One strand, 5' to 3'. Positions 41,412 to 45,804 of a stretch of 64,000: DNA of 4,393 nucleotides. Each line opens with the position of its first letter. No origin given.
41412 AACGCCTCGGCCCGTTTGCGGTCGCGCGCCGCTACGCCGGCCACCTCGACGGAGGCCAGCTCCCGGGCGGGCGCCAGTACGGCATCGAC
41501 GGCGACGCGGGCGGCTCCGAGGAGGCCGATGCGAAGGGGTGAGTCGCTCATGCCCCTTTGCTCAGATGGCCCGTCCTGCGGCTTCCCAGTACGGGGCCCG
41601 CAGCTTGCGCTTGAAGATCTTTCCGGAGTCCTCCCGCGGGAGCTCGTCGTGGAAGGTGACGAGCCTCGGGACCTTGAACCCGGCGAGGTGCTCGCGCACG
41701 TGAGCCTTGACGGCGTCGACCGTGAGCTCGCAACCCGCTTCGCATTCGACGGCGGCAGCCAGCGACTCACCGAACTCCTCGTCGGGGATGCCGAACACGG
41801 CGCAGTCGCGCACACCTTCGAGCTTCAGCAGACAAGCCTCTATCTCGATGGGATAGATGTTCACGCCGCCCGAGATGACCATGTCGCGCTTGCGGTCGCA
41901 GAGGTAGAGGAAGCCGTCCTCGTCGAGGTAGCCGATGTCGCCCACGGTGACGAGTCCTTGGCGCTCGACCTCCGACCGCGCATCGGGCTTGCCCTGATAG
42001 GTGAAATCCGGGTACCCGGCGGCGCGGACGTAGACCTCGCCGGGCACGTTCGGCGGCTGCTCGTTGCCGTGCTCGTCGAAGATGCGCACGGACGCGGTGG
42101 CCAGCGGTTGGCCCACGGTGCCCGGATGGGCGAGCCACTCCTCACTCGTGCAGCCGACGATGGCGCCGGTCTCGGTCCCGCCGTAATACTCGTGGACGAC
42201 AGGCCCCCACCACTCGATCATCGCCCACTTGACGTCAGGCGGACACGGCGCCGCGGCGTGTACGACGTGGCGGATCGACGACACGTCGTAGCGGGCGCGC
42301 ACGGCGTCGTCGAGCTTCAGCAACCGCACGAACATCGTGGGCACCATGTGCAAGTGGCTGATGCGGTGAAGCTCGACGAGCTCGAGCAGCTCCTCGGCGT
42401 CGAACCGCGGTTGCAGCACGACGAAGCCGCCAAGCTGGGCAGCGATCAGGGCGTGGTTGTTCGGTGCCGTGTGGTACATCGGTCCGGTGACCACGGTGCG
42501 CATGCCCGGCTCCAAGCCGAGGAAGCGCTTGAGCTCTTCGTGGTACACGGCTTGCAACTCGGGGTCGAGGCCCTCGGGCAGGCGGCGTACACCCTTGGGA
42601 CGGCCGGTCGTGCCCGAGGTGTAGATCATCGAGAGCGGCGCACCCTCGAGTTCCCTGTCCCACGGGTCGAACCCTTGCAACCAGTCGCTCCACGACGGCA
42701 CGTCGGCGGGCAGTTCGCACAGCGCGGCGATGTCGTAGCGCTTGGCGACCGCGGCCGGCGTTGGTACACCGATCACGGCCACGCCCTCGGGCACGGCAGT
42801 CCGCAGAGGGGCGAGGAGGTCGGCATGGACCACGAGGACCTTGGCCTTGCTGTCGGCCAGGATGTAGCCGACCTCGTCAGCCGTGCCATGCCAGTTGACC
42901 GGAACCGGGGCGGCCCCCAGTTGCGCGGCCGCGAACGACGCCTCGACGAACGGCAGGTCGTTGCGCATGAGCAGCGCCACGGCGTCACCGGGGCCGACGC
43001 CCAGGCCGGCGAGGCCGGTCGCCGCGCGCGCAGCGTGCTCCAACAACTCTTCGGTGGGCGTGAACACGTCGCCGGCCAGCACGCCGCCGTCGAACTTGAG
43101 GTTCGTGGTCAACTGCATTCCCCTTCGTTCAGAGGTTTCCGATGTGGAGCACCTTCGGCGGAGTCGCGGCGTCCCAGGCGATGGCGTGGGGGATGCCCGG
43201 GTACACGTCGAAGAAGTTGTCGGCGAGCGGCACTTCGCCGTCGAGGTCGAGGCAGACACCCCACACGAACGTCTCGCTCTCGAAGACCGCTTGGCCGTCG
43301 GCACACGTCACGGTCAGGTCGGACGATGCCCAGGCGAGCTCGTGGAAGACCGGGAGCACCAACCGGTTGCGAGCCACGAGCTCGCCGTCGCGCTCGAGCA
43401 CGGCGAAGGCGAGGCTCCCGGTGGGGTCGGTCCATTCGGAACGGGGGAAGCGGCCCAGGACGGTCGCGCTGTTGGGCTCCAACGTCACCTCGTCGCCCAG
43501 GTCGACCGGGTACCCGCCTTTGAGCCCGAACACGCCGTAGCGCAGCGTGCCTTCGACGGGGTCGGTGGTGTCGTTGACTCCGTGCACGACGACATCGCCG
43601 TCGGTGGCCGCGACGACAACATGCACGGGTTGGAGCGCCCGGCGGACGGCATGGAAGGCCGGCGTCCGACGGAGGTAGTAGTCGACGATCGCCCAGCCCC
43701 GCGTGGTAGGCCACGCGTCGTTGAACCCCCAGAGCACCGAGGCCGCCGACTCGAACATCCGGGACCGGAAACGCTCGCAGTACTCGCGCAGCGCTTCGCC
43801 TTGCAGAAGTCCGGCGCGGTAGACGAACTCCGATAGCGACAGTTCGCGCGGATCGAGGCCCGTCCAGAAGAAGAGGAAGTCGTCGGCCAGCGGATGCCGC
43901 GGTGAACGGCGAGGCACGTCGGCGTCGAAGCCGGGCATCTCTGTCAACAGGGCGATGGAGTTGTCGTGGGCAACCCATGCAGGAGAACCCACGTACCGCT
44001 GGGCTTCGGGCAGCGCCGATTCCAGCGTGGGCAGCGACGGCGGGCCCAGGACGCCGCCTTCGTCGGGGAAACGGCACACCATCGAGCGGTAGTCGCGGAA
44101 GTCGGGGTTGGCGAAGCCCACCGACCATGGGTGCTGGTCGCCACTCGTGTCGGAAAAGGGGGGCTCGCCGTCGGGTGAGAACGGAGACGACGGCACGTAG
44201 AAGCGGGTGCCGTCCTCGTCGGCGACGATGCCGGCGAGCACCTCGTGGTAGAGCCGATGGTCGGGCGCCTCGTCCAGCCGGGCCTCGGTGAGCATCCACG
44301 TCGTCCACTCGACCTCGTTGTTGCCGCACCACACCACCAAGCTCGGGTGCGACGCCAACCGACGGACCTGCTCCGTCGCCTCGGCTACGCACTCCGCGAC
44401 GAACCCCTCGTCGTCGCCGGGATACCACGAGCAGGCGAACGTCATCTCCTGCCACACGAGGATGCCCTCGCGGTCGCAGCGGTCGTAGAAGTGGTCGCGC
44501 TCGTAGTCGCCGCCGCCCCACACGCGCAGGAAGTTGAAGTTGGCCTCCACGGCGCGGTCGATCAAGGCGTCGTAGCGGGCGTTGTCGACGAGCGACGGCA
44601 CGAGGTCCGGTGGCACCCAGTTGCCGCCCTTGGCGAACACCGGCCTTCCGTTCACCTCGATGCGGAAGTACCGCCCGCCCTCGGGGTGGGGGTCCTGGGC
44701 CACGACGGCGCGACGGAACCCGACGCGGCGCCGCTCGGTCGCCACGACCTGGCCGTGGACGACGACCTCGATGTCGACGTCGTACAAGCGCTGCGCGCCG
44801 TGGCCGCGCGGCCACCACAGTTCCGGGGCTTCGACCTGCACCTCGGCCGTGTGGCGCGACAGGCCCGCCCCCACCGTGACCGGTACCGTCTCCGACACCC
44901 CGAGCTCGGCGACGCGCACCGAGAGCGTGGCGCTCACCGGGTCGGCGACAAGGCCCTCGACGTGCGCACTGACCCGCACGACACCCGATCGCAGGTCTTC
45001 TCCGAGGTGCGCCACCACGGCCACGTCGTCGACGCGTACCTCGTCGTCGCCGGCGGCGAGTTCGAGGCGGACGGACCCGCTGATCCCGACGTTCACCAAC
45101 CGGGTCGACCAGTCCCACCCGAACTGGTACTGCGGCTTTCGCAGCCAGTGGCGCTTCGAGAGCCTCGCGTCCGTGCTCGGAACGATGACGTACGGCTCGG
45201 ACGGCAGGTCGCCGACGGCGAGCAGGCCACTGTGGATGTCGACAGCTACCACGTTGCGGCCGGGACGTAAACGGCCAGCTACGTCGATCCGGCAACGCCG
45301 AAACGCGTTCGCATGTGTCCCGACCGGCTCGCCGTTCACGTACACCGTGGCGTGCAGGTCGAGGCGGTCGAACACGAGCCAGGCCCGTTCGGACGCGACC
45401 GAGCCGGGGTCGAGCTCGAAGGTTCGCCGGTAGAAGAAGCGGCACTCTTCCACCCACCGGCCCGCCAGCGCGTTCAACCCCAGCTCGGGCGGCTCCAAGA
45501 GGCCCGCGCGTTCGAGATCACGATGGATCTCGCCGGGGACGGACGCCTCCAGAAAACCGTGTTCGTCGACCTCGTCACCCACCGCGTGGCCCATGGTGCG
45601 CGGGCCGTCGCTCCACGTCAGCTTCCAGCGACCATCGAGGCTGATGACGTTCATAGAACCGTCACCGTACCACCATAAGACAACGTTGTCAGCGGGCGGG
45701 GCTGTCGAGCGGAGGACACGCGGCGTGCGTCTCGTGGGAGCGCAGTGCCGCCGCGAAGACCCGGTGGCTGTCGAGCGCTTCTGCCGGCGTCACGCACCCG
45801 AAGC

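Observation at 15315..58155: Seven intergenic copies of a 14-bp palindrome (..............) define a dispersed LacI-type regulon that couples sugar and acyl-CoA genes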

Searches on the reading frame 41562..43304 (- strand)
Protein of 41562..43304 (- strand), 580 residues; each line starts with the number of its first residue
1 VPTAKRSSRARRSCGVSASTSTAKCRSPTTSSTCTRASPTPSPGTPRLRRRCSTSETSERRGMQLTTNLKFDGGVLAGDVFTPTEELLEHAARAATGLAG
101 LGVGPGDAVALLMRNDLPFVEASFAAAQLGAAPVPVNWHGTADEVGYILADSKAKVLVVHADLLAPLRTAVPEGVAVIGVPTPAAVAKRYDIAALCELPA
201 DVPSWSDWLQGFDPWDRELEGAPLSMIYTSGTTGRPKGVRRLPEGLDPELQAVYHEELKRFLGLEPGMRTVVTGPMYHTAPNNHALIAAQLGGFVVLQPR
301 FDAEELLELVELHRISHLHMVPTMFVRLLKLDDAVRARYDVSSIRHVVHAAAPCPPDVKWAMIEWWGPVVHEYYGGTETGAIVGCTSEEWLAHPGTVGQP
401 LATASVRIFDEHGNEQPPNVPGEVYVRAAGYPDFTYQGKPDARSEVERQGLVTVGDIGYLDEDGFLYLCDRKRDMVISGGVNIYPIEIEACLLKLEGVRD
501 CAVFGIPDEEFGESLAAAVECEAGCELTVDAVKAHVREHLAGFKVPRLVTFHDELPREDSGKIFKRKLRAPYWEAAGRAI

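Call 8: search_protein_families(library=pfam, proteins=[window:41562-43304:-])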
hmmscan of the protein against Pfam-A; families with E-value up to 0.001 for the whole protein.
window:41562-43304:- (580 aa): 2 families
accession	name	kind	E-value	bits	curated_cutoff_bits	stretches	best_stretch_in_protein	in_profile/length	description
PF00501.34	AMP-binding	-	7.7e-65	219.6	29.9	1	86-429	26-377/384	AMP-binding enzyme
PF13193.12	AMP-binding_C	-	1.1e-15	58.7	24.5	1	487-562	1-76/76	AMP-binding enzyme C-terminal domain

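Call 24: search_protein_families(library=ncbifam, proteins=[window:41562-43304:-], max_evalue=0.00001)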
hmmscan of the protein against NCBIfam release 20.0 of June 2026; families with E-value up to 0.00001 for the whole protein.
window:41562-43304:- (580 aa): 101 families (the best 25 are shown)
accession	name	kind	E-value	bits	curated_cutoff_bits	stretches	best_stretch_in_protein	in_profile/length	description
NF009071.0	PRK12406.1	subfamily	1.4e-226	752.9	701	1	74-580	5-510/510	acyl-CoA synthetase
NF038341.1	ligase_FadD4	exception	1.8e-122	409.3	850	1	84-570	25-502/506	fatty-acid--CoA ligase FadD4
NF004837.0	PRK06187.1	subfamily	3e-107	359.1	476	1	85-576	37-526/531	long-chain-fatty-acid--CoA ligase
NF009929.0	PRK13390.1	equivalog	3.1e-97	326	951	1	88-569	31-501/501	acyl-CoA synthetase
NF006182.0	PRK08316.1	subfamily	5.9e-83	279.1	663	1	84-574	39-519/523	fatty acyl-CoA synthetase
NF004797.0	PRK06145.1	equivalog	1.7e-77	260.9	850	1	90-572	36-495/499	acyl-CoA synthetase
NF009921.1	PRK13382.1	exception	8.2e-77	259.1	850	1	86-568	66-528/529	acyl-CoA ligase FadD12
NF005801.1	PRK07656.1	equivalog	6.6e-76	255.9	657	1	85-569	30-500/500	FadD3 family acyl-CoA ligase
NF009922.0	PRK13383.1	equivalog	7.7e-71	239.3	987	2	227-570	184-520/528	acyl-CoA synthetase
NF052269.1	Staph_lig_FadD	equivalog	1.1e-70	238.4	650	2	224-569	153-490/499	long-chain-fatty-acid--CoA ligase FadD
NF052580.1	Str24CoAsynCasG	equivalog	6.5e-70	236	750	1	94-569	78-547/548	steroid-24-oyl-CoA synthetase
NF005859.1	PRK07788.1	exception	1.8e-69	234.7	875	1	86-569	88-555/560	long-chain-fatty-acid--CoA ligase FadD2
NF002966.0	PRK03640.1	equivalog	1.2e-68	231.9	556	2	224-570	144-478/483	o-succinylbenzoate--CoA ligase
NF004114.0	PRK05605.1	equivalog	8.3e-68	229.1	766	2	226-570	226-567/575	long-chain-fatty-acid--CoA ligase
NF038344.1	bile_CoA_BaiB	exception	1.5e-67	228.1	650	1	227-568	163-497/504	bile acid--CoA ligase BaiB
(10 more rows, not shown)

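Call 68: find_homologous_proteins(query=window:41562-43118:-, max_evalue=1e-100)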
Query window:41562-43118:- (518 aa): 6852 proteins with E <= 1e-100 among 8000 candidates; the best 120 are listed.
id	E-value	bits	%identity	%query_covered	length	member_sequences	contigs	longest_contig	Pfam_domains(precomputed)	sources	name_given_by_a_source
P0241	0.0e+0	1190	100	100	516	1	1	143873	PF00501.35,PF13193.13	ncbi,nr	ncbi:MAG TPA: acyl-CoA synthetase [Acidimicrobiales bacterium]|nr:acyl-CoA synthetase [Acidimicrobia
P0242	4.7e-224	763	63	100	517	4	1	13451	PF00501.35,PF13193.13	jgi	-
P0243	3.4e-220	750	64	98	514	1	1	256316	PF00501.35,PF13193.13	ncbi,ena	-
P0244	5.5e-220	750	64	98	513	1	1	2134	PF00501.35,PF13193.13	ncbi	-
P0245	1.1e-219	749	65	98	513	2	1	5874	PF00501.35,PF13193.13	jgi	-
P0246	1.4e-219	748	65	98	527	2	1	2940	PF00501.35,PF13193.13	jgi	-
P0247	5.9e-219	746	67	93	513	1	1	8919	PF00501.35,PF13193.13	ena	-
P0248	7.0e-219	746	64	98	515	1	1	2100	PF00501.35,PF13193.13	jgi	jgi:long-chain acyl-CoA synthetase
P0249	3.7e-216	737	62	100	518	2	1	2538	PF00501.35,PF13193.13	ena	-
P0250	7.3e-216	736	64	99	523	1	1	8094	PF00501.35,PF13193.13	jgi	jgi:long-chain acyl-CoA synthetase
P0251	2.0e-215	735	64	98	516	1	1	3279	PF00501.35,PF13193.13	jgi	jgi:long-chain acyl-CoA synthetase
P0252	1.2e-214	732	65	98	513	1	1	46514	PF00501.35,PF13193.13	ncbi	-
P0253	4.5e-214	730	65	99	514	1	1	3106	PF00501.35,PF13193.13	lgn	-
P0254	6.6e-214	729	64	98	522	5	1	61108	PF00501.35,PF13193.13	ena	-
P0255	1.6e-213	728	62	99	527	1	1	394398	PF00501.35,PF13193.13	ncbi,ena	-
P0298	6.5e-204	697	62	98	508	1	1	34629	PF00501.35,PF13193.13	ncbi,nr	ncbi:MAG TPA: acyl-CoA synthetase [Acidimicrobiales bacterium]|nr:acyl-CoA synthetase [Acidimicrobia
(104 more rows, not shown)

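Call 69: find_encoding_contigs(protein=P0243, flank=6000, max_places=1)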
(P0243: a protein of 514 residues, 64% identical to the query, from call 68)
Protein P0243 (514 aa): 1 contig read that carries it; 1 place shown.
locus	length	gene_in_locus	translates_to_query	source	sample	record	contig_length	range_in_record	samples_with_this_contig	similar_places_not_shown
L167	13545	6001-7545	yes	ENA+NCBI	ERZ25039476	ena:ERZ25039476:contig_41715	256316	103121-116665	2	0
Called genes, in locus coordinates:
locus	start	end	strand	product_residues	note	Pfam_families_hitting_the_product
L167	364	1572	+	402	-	PF13173:AAA_14, PF13635:DUF4143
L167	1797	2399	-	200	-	PF00440:TetR_N, PF13977:TetR_C_6 (weak)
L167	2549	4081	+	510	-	PF13433:Peripla_BP_5 (weak), PF13458:Peripla_BP_6, PF01094:ANF_receptor (weak)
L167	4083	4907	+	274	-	PF00106:adh_short, PF08659:KR (weak), PF13561:adh_short_C2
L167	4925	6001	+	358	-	PF00296:Bac_luciferase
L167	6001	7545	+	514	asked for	PF00501:AMP-binding, PF13193:AMP-binding_C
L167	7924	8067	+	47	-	-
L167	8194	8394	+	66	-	-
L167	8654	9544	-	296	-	PF01590:GAF, PF13185:GAF_2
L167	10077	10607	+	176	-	PF13338:AbiEi_4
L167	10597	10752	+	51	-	-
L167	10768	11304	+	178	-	PF08843:AbiEii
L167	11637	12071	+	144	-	PF10604:Polyketide_cyc2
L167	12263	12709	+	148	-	PF10604:Polyketide_cyc2 (weak), PF03364:Polyketide_cyc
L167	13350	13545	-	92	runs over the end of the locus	-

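Call 70: find_encoding_contigs(protein=P0242, flank=6000, max_places=1)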
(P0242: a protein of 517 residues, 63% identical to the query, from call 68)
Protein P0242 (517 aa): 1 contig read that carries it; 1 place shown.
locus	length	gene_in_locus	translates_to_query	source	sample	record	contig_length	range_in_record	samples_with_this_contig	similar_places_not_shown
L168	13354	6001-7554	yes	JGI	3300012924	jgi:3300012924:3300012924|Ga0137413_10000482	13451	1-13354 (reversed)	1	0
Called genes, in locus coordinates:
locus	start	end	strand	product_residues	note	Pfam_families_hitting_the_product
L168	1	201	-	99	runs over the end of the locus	?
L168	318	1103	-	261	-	PF11716:MDMPI_N, PF07398:MDMPI_C (weak)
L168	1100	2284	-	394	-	PF00440:TetR_N, PF17932:TetR_C_24 (faint), PF00440:TetR_N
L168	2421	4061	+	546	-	PF00743:FMO-like, PF05834:Lycopene_cycl (faint), PF07992:Pyr_redox_2, PF13450:NAD_binding_8, PF13454:NAD_binding_9 (faint), PF13738:Pyr_redox_3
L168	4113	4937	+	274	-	PF00106:adh_short, PF08659:KR, PF13561:adh_short_C2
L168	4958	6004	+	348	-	PF00296:Bac_luciferase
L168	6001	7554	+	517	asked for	PF00501:AMP-binding, PF13193:AMP-binding_C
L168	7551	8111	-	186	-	PF13472:Lipase_GDSL_2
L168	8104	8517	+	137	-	-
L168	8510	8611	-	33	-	-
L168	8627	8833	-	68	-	-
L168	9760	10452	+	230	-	PF01590:GAF (weak), PF13185:GAF_2 (weak)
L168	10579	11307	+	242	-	PF01590:GAF (weak), PF13185:GAF_2, PF03861:ANTAR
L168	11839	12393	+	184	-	PF13338:AbiEi_4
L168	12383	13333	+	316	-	PF08843:AbiEii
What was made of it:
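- ACS2 homologues (63-64%) lie in TetR-linked SDR-LLM-ACS operons without sugar genes (calls 69, 70).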

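Call 71: find_encoding_contigs(protein=P0298, flank=6000, max_places=1)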
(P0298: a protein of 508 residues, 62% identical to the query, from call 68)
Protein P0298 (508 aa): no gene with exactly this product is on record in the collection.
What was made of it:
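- Tried and rejected: One look-up found nothing on record (call 71).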

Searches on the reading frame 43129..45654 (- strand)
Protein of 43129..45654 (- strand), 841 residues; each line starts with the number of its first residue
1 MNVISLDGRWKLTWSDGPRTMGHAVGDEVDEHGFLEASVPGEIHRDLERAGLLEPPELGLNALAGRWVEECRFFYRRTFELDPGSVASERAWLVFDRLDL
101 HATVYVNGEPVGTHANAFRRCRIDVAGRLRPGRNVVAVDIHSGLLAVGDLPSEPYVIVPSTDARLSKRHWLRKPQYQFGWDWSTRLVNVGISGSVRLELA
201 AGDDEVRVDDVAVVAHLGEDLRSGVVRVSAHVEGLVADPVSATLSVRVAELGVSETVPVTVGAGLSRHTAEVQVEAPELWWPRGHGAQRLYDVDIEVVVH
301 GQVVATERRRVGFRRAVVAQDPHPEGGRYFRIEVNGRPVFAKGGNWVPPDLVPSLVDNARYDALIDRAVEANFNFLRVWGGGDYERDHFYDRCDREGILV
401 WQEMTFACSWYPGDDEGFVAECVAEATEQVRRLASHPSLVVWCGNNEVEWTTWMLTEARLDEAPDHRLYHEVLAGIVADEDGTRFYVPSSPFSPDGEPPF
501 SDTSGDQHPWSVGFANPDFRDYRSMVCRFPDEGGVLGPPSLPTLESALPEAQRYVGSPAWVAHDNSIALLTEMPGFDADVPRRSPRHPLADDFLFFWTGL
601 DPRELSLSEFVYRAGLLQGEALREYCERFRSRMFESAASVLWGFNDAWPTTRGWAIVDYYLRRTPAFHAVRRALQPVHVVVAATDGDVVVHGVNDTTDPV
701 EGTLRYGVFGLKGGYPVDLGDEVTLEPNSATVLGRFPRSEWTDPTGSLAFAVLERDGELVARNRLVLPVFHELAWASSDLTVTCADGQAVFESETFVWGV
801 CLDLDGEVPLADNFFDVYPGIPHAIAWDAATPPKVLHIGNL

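Call 8: search_protein_families(library=pfam, proteins=[window:43129-45654:-])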
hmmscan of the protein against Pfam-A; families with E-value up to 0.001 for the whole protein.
window:43129-45654:- (841 aa): 4 families
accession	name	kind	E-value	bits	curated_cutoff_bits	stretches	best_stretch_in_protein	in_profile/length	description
PF22666.2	Glyco_hydro_2_N2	-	5e-38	131.2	27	1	31-191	10-165/167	Glycosyl hydrolase 2 galactose-binding domain-like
PF00703.27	Glyco_hydro_2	-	5.5e-12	46.9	23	1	206-314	1-109/109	Glycosyl hydrolases family 2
PF17786.7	Mannosidase_ig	-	2.2e-09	38.1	23.4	1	687-764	2-83/91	Mannosidase Ig/CBM-like domain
PF02837.24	Glyco_hydro_2_N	-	8.2e-09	36.1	28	1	5-140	3-133/169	Glycosyl hydrolases family 2, sugar binding domain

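Call 24: search_protein_families(library=ncbifam, proteins=[window:43129-45654:-], max_evalue=0.00001)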
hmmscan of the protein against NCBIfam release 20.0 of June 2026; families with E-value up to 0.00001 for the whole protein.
window:43129-45654:- (841 aa): 9 families
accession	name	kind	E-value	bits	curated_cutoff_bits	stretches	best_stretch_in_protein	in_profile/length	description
NF052611.1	beta_gal_Bga2A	equivalog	2e-15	55.9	999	1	204-468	211-479/1007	beta-galactosidase, LacZ type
NF041462.1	GalA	equivalog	6.1e-13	47.8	900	1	66-140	77-151/763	beta-galactosidase GalA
NF007666.0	PRK10340.1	equivalog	2.9e-12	45.3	1284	1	201-454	204-456/1030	beta-galactosidase subunit alpha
NF007538.0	PRK10150.1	equivalog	2.2e-11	42.8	544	1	72-343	66-299/607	beta-glucuronidase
NF007074.0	PRK09525.1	subfamily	5e-11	41.1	1221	1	204-447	219-462/1027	beta-galactosidase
NF041463.1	GalB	equivalog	1.1e-08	33.4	900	0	266-450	303-481/869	beta-galactosidase GalB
NF049891.1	Bet1-4galacdseBT4156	equivalog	1.2e-08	33.3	1700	1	287-452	262-412/946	exo-beta-1,4-galactosidase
NF050095.1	BetGlucuronLacZ4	equivalog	7.8e-07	27.6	950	0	270-448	236-408/666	beta-glucuronidase LacZ4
NF049877.1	GlucurArabfur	equivalog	3.9e-06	24.7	1800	0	271-447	603-769/1400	beta-d-glucuronidase/beta-L-arabinofuranosidase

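Call 48: find_related_loci(query=window:43129-45654:-, collection=metagenome_contigs, flank=10000)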
Query window:43129-45654:- (841 aa) in metagenome_contigs; peptide patterns used: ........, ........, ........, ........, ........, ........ (x = any residue, [..] = any of these).
454 stretches matched a pattern; 429 encode a relative of the query (tblastn E <= 1e-3); the best 80 are kept; 80 distinct loci.
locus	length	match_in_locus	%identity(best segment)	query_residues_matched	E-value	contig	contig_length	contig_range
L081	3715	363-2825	55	4-841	0e+0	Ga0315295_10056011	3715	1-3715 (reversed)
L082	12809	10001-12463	54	1-841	0e+0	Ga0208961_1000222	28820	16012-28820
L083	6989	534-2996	54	1-841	0e+0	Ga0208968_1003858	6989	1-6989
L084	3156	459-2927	49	1-841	0e+0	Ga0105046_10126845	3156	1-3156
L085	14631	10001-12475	46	5-841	0e+0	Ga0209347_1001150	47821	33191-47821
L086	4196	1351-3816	44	6-832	0e+0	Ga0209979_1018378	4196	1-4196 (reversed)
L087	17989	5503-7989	39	2-840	0e+0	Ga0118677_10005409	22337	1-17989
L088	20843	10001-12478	41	4-835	0e+0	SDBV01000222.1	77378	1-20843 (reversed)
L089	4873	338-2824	38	2-840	0e+0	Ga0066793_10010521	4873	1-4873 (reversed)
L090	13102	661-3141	38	4-840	0e+0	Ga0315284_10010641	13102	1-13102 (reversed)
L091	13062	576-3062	38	2-840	0e+0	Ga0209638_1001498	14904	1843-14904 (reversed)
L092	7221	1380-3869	38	1-840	0e+0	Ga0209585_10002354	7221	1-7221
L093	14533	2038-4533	42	4-840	0e+0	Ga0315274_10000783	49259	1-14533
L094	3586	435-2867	36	1-825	2e-172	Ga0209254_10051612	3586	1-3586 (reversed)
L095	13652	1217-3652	36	1-826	2e-160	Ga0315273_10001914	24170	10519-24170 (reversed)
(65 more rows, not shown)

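Call 58: search_solved_structures(query=window:43129-45654:-, max_evalue=1e-20)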
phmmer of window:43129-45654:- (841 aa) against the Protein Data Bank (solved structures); distinct sequences matched with E-value up to 1e-20: 19.
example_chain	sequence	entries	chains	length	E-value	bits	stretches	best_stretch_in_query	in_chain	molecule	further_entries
5n6u_A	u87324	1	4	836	1.3e-109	370.8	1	32-829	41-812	Beta-mannosidase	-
2vjx_A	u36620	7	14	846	6.6e-88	299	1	34-820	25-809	BETA-MANNOSIDASE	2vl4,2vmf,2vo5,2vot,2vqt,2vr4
2je8_A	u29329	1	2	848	6.6e-88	298.9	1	34-820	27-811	BETA-MANNOSIDASE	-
7op6_A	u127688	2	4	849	6.7e-88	298.9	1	34-820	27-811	Beta-mannosidase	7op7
2wbk_A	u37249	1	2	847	1.7e-87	297.6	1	34-820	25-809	BETA-MANNOSIDASE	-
2vqu_A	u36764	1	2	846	4.5e-86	292.9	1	34-820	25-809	BETA-MANNOSIDASE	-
6bye_A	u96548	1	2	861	1.6e-83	284.4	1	1-548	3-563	Beta-mannosidase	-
6byc_A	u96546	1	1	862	1.6e-83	284.4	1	1-548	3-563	Beta-mannosidase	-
6byi_A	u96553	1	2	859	9.2e-83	281.9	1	1-548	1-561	Beta-mannosidase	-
6byg_A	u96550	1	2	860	9.6e-83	281.9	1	1-548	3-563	Beta-mannosidase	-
9nfe_A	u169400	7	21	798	2.4e-65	224.3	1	5-703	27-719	Glycoside hydrolase family 2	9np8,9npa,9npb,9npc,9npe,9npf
9np9_A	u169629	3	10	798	3.7e-65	223.7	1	5-703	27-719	Glycoside hydrolase family 2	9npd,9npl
9npn_A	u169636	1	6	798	1.4e-64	221.8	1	5-703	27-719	Glycoside hydrolase family 2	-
6ddt_A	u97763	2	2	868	1.9e-63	218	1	35-697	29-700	Beta-mannosidase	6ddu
4cvu_A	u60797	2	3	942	1.5e-50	175.3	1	37-450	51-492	BETA-MANNOSIDASE | BETA-MANNOSIDASE GH2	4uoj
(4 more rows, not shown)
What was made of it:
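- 40562..45654 (-): Operon: GH2 beta-mannosidase (43129-45654), long-chain acyl-CoA synthetase ACS2 (41562-43118), Gfo/Idh/MocA oxidoreductase (40562-41551). GH2 matches solved beta-mannosidases at E = 1e-109 (call 58).
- On ManR-type (mannose/mannoside) LacI regulon, incl. SsManR: GH2 beta-mannosidase (call 58).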
